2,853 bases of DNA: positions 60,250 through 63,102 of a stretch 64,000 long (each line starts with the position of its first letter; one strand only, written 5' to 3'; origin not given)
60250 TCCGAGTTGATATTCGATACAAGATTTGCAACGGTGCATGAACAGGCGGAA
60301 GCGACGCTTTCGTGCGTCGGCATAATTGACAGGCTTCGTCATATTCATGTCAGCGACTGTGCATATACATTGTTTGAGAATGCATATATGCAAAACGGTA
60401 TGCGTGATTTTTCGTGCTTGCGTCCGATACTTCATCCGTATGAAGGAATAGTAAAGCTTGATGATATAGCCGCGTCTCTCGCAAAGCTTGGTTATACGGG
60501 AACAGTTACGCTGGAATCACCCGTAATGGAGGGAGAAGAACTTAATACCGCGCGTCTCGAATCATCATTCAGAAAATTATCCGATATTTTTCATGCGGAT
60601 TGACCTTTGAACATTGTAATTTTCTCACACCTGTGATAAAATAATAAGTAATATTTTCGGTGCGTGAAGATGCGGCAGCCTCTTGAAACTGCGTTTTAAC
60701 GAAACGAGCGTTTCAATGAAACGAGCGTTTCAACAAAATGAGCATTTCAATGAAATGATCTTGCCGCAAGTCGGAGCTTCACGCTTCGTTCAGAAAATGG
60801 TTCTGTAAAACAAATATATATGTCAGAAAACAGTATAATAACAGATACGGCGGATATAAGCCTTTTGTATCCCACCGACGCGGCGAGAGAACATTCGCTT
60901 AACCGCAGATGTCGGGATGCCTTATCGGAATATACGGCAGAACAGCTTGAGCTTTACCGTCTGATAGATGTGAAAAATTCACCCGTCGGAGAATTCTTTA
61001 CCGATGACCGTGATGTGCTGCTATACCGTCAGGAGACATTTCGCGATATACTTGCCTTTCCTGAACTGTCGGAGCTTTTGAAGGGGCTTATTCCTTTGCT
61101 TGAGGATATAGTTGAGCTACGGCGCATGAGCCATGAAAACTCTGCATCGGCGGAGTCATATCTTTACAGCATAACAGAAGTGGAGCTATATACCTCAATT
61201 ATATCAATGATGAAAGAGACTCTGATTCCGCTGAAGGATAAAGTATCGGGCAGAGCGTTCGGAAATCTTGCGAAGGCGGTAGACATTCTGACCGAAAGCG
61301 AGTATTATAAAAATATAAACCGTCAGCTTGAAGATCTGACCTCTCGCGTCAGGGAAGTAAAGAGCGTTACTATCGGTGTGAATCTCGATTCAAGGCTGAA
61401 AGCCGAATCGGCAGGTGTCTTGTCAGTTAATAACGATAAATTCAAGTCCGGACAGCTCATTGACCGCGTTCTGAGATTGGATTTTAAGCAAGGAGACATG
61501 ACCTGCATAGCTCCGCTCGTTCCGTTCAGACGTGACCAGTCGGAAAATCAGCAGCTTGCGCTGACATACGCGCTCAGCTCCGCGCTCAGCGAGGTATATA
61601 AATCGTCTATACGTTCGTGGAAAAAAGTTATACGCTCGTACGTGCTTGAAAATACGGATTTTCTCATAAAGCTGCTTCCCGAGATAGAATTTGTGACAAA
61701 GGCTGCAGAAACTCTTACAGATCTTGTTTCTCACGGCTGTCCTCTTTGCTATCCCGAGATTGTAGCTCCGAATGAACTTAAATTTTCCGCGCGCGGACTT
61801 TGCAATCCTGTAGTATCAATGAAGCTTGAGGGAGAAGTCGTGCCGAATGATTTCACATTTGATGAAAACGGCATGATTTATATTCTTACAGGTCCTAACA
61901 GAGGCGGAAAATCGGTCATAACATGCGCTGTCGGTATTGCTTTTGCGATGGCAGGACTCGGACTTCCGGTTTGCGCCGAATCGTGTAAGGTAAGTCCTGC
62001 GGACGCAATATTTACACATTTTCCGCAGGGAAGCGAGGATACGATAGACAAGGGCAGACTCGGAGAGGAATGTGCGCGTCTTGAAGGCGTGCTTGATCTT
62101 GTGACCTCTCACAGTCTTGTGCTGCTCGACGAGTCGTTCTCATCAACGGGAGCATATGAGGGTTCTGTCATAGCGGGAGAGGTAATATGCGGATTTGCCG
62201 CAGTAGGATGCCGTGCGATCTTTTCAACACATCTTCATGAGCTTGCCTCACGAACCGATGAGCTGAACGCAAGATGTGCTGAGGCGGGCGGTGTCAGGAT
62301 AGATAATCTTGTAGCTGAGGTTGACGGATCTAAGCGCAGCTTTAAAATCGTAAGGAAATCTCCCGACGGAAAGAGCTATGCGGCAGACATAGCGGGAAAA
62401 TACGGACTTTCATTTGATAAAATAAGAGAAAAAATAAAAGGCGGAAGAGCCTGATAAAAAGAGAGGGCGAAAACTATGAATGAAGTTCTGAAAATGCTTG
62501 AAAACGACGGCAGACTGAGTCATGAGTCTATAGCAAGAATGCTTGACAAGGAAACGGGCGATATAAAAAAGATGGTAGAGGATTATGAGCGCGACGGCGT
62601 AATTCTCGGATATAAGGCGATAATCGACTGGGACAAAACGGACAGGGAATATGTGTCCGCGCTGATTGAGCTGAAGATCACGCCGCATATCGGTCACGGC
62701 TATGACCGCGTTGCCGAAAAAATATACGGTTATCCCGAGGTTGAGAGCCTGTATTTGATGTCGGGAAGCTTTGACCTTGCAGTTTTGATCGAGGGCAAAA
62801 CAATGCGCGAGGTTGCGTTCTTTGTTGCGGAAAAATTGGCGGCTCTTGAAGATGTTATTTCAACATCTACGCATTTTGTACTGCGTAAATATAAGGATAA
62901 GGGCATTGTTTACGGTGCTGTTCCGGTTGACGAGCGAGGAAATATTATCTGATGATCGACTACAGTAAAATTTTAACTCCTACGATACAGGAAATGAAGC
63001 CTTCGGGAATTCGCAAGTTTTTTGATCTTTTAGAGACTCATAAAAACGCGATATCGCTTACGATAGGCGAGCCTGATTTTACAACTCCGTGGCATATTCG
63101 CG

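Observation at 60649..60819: Array of 17-bp palindromic tandem repeats, enclosed by a long-range helix, in the leader of the MutS-like gene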

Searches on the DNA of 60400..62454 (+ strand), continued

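Call 52: search_dna_similar(query=window:60655-60790:+, collection=phages, mode=distant, max_evalue=1)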
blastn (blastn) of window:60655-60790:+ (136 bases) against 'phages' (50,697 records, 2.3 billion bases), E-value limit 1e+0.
Records with a match: 35; places in all: 35; records where one place covers at least 80% of the query: 0.
Best place of each record, by identity: 90-95% 35.
By first word of the organism name: Klebsiella 35.
By host as written in the record: Klebsiella pneumoniae 19; - 8; Klebsiella pneumoniae YMC16/01/N141 2; Klebsiella pneumoniae A2312NM/ATCC BAA1706 2; Klebsiella pneumoniae KPC2 (clinical isolate) 1; Klebsiella quasipneumoniae K6 (ATCC 700603) 1; Klebsiella pneumoniae clinical strain 1; Klebsiella pneumoniae Kpn5 1.
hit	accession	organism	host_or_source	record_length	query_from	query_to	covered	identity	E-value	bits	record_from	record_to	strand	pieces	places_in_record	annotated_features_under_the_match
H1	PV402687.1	Klebsiella phage CBB98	Klebsiella pneumoniae KPC2 (clinical ...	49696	94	119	19%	92.3%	4e-1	39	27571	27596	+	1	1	single strand DNA binding protein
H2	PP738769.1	Klebsiella phage vB_KpnS_XF_ER21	Klebsiella quasipneumoniae K6 (ATCC ...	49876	94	119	19%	92.3%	4e-1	39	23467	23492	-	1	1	single strand DNA binding protein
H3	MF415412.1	Klebsiella phage KPN N141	Klebsiella pneumoniae YMC16/01/N141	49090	94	119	19%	92.3%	4e-1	39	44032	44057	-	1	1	ssDNA-binding protein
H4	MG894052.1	Klebsiella phage JY917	Klebsiella pneumoniae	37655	94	119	19%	92.3%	4e-1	39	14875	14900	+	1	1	hypothetical protein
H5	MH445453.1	Klebsiella phage NJS1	Klebsiella pneumoniae A2312NM/ATCC ...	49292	94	119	19%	92.3%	4e-1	39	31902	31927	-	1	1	putative single-stranded DNA binding protein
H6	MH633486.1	Klebsiella phage NJS3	Klebsiella pneumoniae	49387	94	119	19%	92.3%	4e-1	39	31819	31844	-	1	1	putative single-stranded DNA binding protein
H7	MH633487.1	Klebsiella phage NJR15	Klebsiella pneumoniae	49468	94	119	19%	92.3%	4e-1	39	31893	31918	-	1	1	putative single-stranded DNA binding protein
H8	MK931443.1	Klebsiella phage Sweeny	Klebsiella pneumoniae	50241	94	119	19%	92.3%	4e-1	39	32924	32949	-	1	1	ssDNA-binding protein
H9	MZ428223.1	Klebsiella phage vB_KpnS-VAC5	Klebsiella pneumoniae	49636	94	119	19%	92.3%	4e-1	39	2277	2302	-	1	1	ssDNA-binding protein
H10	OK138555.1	Klebsiella phage vB_Kp_IME328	Klebsiella pneumoniae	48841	94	119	19%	92.3%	4e-1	39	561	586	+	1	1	hypothetical protein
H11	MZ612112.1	Klebsiella phage vB_Kpn-VAC111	Klebsiella pneumoniae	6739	94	119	19%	92.3%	4e-1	39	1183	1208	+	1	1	ssDNA binding protein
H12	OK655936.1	Klebsiella phage phiW14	Klebsiella pneumoniae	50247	94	119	19%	92.3%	4e-1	39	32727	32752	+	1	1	hypothetical protein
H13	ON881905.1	Klebsiella phage vB_KpnS-VAC111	Klebsiella pneumoniae clinical strain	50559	94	119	19%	92.3%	4e-1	39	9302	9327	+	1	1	ssDNA binding protein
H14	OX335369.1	Klebsiella phage mtp10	Sewage and Seine river water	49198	94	119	19%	92.3%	4e-1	39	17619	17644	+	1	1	record has no annotation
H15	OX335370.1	Klebsiella phage mtp2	Sewage and Seine river water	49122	94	119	19%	92.3%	4e-1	39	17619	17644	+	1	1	record has no annotation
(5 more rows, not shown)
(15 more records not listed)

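Call 53: search_dna_similar(query=window:60655-60790:+, collection=plasmids, mode=distant, max_evalue=1)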
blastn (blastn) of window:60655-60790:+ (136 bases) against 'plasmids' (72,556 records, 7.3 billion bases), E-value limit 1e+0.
Records with a match: 2; places in all: 2; records where one place covers at least 80% of the query: 0.
Best place of each record, by identity: 95-99% 2.
By first word of the organism name: Klebsiella 2.
By predicted mobility (MOB-suite, as given by PLSDB): conjugative 2.
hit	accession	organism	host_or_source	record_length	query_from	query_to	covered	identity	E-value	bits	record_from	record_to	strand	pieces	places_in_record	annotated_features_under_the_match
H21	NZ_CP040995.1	Klebsiella pneumoniae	NIST Mixed Microbial RM strain,ATCC ...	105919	83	108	19%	96.3%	4e-1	42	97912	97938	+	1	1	cytochrome P450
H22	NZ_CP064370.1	Klebsiella pneumoniae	-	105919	83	108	19%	96.3%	4e-1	42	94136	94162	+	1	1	cytochrome P450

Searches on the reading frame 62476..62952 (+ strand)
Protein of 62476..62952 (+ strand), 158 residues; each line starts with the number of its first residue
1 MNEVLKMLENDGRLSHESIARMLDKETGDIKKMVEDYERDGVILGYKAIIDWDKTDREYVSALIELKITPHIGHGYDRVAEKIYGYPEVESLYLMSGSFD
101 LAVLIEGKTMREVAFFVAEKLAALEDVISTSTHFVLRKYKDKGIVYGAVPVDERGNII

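Call 10: search_protein_families(library=pfam, proteins=[window:62476-62952:+])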
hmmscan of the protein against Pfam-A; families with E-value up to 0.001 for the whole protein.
window:62476-62952:+ (158 aa): 2 families
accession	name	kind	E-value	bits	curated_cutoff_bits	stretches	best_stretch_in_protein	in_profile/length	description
PF01037.27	AsnC_trans_reg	-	3.4e-15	56.1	25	1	66-137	3-72/73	Lrp/AsnC ligand binding domain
PF13412.12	HTH_24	-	0.0006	19.8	21.9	0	4-43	8-47/48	Winged helix-turn-helix DNA-binding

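Call 78: search_protein_families(library=ncbifam, proteins=[window:62476-62952:+], max_evalue=0.00001)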
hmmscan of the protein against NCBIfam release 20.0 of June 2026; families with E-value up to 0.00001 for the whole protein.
window:62476-62952:+ (158 aa): 7 families
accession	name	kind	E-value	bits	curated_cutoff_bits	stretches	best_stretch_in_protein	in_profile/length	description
NF040947.1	trans_reg_LysM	equivalog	1.5e-13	50.7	180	1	4-139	8-136/136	HTH-type transcriptional regulator LysM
NF053758.1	ChrTpTrnRegChrS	equivalog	2.1e-13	50.3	250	1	3-142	18-153/158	chromate efflux transcriptional regulator ChrS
NF041396.1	TranRegLrp_Halo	equivalog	4.7e-11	42.8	190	1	3-140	9-141/149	HTH-type transcriptional regulator Lrp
NF041395.1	TranRegLrpA1_Halo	equivalog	6.7e-11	42.4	250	1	2-135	8-137/142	HTH-type transcriptional regulator LrpA1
NF040820.1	trans_reg_LrpA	equivalog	4.8e-10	39.5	250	1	4-140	9-141/141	HTH-type transcriptional regulator LrpA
NF008370.0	PRK11169.1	equivalog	9.6e-09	35.1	233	1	3-142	18-156/164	leucine-responsive transcriptional regulator Lrp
NF008384.0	PRK11179.1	equivalog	2.6e-08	33.9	227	1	3-137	13-144/153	transcriptional regulator AsnC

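Call 82: find_encoding_contigs(protein=window:62476-62952:+, flank=2600, max_places=10)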
Protein window:62476-62952:+ (158 aa): 16 contigs read that carry it; 10 places shown.
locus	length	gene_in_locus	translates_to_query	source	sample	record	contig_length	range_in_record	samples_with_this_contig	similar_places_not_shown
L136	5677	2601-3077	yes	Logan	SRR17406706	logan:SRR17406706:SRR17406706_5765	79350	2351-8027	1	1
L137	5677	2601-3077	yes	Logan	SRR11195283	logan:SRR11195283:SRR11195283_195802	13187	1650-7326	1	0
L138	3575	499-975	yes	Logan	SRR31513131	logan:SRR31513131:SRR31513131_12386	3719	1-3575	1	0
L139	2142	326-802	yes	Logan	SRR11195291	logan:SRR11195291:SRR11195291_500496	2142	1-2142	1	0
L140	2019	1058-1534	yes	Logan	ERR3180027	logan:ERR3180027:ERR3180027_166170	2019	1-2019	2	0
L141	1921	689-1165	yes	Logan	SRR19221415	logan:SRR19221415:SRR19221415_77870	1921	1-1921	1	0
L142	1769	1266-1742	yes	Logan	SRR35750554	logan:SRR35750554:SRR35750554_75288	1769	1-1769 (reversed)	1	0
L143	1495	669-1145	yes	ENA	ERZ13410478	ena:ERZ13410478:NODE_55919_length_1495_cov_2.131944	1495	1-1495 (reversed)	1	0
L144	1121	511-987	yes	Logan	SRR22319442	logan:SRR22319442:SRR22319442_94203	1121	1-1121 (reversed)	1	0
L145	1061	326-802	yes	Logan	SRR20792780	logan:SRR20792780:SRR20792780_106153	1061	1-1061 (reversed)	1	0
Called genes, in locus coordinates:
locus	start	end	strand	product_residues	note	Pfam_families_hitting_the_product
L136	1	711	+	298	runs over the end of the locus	PF01261:AP_endonuc_2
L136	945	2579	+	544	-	PF00488:MutS_V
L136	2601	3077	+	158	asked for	PF01037:AsnC_trans_reg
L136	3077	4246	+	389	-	PF00155:Aminotran_1_2, PF00266:Aminotran_5, PF01041:DegT_DnrJ_EryC1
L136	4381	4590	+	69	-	PF13443:HTH_26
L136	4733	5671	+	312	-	PF13240:Zn_Ribbon_1 (weak)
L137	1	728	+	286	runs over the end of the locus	PF01261:AP_endonuc_2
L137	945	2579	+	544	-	PF00488:MutS_V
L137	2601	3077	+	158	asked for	PF01037:AsnC_trans_reg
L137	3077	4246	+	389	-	PF00155:Aminotran_1_2, PF00266:Aminotran_5, PF01041:DegT_DnrJ_EryC1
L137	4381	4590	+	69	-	PF13443:HTH_26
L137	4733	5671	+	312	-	PF13240:Zn_Ribbon_1 (weak)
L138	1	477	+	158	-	?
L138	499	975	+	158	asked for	PF01037:AsnC_trans_reg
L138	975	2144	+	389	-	PF00155:Aminotran_1_2, PF00266:Aminotran_5, PF01041:DegT_DnrJ_EryC1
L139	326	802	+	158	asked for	PF01037:AsnC_trans_reg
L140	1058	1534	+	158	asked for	PF01037:AsnC_trans_reg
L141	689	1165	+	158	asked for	PF01037:AsnC_trans_reg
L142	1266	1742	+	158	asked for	PF01037:AsnC_trans_reg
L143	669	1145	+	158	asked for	PF01037:AsnC_trans_reg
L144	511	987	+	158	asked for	PF01037:AsnC_trans_reg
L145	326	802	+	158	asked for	PF01037:AsnC_trans_reg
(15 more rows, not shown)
